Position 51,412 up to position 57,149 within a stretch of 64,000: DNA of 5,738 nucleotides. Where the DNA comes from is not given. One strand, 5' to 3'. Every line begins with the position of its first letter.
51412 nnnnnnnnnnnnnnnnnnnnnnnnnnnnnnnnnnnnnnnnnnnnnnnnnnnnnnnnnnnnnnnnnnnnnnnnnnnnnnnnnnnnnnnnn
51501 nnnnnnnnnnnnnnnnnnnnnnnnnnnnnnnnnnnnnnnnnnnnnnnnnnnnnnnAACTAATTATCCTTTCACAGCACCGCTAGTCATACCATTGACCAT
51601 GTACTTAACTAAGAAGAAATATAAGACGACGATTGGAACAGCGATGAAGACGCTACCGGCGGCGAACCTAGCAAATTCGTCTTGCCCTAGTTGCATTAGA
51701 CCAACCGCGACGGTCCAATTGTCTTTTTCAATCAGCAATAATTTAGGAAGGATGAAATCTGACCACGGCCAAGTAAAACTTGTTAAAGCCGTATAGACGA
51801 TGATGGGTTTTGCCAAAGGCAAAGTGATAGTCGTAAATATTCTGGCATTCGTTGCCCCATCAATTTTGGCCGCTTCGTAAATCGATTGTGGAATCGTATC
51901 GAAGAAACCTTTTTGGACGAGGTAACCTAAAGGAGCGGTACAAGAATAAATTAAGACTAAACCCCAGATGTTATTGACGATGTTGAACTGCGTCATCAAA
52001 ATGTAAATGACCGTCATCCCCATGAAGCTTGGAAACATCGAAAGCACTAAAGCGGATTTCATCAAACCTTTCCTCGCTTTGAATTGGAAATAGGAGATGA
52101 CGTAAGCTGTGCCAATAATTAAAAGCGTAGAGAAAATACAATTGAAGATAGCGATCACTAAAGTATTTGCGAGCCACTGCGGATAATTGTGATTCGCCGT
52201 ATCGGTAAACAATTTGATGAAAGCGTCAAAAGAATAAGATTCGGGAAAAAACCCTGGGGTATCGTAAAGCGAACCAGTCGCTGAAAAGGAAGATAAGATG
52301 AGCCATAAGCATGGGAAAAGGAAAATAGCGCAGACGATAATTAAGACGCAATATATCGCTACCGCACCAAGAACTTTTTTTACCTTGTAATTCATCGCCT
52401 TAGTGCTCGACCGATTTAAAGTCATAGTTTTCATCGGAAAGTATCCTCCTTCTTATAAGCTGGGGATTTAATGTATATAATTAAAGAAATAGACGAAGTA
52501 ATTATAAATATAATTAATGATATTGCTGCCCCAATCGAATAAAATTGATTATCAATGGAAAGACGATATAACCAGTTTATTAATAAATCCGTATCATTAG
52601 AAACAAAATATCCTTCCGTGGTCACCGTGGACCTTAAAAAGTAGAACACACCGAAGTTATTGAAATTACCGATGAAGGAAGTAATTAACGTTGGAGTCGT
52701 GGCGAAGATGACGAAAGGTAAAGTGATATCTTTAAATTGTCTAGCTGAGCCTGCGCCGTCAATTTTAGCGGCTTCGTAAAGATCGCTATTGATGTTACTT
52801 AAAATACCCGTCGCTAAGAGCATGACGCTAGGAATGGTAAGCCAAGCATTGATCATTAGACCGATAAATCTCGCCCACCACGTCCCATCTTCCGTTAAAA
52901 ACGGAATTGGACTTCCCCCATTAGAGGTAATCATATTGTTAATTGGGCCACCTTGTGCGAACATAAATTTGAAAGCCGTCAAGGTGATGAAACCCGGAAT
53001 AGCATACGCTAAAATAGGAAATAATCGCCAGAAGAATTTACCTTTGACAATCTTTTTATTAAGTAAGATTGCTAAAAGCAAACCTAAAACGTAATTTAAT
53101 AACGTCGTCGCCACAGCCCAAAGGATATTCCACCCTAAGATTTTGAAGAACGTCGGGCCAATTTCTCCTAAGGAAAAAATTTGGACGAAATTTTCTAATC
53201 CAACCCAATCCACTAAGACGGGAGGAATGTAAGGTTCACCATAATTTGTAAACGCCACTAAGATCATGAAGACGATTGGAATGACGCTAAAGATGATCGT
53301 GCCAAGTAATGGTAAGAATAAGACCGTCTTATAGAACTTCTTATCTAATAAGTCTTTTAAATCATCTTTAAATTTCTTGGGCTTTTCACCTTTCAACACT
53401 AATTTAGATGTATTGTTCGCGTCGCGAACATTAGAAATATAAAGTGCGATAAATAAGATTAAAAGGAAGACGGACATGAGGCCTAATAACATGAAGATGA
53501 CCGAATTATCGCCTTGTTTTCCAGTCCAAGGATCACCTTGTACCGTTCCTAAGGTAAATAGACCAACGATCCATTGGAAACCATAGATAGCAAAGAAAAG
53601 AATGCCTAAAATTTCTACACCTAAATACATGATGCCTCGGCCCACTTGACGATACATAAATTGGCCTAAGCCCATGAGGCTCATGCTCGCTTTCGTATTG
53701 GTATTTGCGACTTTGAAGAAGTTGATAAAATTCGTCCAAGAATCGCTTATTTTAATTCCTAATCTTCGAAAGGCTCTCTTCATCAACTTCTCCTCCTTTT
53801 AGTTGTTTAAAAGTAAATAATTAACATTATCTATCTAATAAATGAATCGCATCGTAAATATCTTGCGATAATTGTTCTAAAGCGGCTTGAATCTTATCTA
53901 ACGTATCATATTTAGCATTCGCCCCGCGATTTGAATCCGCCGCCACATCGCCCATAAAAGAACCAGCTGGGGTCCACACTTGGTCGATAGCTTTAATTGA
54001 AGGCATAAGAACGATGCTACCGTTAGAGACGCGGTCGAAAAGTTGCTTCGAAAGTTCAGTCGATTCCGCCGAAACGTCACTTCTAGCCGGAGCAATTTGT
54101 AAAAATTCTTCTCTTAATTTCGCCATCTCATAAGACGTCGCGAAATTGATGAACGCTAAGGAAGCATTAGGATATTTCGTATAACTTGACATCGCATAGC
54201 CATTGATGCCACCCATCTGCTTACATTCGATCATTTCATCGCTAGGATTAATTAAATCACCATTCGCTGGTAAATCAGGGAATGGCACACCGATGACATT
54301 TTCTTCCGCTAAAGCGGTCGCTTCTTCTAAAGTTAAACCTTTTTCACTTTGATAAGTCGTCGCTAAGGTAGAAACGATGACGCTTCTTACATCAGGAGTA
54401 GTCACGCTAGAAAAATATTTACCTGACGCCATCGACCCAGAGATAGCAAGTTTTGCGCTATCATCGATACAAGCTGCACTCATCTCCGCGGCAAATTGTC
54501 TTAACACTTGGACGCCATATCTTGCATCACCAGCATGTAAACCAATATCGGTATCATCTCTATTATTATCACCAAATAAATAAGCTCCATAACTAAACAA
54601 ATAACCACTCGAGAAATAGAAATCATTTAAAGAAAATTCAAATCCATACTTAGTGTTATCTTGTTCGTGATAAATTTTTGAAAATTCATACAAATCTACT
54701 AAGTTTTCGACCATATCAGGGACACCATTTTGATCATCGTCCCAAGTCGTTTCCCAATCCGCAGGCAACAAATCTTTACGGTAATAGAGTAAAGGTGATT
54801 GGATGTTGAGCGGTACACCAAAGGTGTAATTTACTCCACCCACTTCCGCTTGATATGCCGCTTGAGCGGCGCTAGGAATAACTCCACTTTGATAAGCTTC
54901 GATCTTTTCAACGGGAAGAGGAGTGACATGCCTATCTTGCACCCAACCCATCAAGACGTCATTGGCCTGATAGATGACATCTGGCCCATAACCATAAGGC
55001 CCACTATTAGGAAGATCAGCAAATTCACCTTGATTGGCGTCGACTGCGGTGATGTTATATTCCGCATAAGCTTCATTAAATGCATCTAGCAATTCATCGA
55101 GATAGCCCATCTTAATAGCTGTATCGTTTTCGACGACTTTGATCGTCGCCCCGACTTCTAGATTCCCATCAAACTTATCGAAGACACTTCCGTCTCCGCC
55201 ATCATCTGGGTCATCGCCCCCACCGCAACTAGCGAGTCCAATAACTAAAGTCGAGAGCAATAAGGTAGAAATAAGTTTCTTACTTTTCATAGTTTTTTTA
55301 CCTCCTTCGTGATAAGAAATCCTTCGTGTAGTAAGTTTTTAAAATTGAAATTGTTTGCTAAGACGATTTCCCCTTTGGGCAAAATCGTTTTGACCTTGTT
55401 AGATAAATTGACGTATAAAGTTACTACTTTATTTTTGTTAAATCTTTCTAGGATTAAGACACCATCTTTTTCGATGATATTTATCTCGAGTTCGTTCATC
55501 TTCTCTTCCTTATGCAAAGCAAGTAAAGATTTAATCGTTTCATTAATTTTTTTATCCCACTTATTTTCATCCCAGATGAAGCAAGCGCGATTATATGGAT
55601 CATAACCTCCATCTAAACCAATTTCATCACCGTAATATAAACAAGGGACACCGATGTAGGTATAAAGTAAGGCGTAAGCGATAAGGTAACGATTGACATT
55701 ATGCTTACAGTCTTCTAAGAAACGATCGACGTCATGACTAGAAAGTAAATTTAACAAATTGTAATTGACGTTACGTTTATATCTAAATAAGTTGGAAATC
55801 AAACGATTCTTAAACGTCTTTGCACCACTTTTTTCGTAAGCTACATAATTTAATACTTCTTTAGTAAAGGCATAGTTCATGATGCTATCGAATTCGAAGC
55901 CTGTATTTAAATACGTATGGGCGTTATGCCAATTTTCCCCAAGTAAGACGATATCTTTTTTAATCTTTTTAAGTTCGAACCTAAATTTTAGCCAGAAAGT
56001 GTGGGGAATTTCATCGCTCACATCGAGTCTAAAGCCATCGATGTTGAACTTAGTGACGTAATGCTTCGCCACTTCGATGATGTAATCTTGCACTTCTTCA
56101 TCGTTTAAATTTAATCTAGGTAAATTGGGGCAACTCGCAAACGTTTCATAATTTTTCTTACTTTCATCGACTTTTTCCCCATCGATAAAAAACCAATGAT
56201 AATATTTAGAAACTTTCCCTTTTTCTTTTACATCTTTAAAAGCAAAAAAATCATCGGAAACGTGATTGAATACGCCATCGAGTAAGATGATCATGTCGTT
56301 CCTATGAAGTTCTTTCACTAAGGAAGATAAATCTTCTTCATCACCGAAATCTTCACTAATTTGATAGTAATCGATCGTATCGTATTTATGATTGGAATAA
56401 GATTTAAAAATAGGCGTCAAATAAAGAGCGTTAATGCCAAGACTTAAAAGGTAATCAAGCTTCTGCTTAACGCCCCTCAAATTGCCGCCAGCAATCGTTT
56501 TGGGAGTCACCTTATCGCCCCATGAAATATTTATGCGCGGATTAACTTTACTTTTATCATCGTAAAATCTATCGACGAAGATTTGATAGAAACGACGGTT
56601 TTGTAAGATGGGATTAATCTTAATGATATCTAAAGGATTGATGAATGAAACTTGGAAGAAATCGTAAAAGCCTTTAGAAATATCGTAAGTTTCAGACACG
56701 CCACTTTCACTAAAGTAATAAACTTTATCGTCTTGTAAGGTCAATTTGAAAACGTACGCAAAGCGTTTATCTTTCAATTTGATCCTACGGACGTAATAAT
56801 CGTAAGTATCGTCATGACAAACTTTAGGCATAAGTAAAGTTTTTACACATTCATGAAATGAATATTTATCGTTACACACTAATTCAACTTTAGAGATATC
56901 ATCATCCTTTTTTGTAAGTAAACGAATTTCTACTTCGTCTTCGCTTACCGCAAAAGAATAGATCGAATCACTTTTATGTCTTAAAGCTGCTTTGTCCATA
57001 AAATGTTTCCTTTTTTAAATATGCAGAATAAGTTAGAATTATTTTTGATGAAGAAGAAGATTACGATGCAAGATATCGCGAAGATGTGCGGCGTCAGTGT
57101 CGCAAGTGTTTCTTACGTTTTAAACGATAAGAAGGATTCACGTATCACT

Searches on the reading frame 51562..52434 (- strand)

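Call 31: search_protein_families(library=pfam, proteins=[window:51562-52434:-], max_evalue=0.00001)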
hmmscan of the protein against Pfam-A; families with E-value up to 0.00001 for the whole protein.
window:51562-52434:- (290 aa): 1 family
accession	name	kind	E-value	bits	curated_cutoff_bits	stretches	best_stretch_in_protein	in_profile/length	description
PF00528.27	BPD_transp_1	-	1e-13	51.9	26.4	1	110-279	9-178/184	Binding-protein-dependent transport system inner membrane component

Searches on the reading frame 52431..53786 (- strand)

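Call 31: search_protein_families(library=pfam, proteins=[window:52431-53786:-], max_evalue=0.00001)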
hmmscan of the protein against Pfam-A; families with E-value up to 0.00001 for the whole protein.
window:52431-53786:- (451 aa): 1 family
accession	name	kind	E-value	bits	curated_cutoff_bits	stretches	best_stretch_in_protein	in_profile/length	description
PF00528.27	BPD_transp_1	-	1.2e-11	45.1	26.4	1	233-434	3-170/184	Binding-protein-dependent transport system inner membrane component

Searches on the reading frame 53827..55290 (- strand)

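Call 31: search_protein_families(library=pfam, proteins=[window:53827-55290:-], max_evalue=0.00001)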
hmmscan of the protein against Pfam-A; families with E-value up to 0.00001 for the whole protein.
window:53827-55290:- (487 aa): 2 families
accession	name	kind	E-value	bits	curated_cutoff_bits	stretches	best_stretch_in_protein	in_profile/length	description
PF01547.30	SBP_bac_1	-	2e-16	61.3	26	1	61-390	7-306/307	Bacterial extracellular solute-binding protein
PF13416.11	SBP_bac_8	-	4.9e-11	43.4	27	1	67-408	2-267/279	Bacterial extracellular solute-binding protein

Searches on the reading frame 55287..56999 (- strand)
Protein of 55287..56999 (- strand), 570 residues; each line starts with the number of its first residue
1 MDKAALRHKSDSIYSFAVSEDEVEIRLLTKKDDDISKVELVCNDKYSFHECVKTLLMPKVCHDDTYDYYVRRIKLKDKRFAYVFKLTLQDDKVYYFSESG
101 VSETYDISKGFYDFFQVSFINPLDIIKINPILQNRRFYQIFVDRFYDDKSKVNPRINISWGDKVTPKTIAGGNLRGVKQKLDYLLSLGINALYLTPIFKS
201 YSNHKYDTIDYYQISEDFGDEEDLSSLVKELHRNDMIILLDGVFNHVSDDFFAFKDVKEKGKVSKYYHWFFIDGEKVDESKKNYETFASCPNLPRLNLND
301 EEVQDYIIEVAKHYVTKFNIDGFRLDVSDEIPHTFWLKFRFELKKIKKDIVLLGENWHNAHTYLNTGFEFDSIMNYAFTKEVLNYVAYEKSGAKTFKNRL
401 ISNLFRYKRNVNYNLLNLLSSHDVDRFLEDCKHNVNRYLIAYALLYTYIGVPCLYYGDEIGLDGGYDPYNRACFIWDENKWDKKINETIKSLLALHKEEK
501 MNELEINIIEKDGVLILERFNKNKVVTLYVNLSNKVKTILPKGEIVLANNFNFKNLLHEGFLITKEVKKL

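Call 31: search_protein_families(library=pfam, proteins=[window:55287-56999:-], max_evalue=0.00001)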
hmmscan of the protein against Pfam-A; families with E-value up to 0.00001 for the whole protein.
window:55287-56999:- (570 aa): 2 families
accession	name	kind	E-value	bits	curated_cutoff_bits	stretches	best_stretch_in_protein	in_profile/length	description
PF00128.31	Alpha-amylase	-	1.6e-58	199.5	22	1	139-484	1-371/446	Alpha amylase, catalytic domain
PF02903.20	Alpha-amylase_N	-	1.1e-23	84.1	23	1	1-121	1-120/120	Alpha amylase, N-terminal ig-like domain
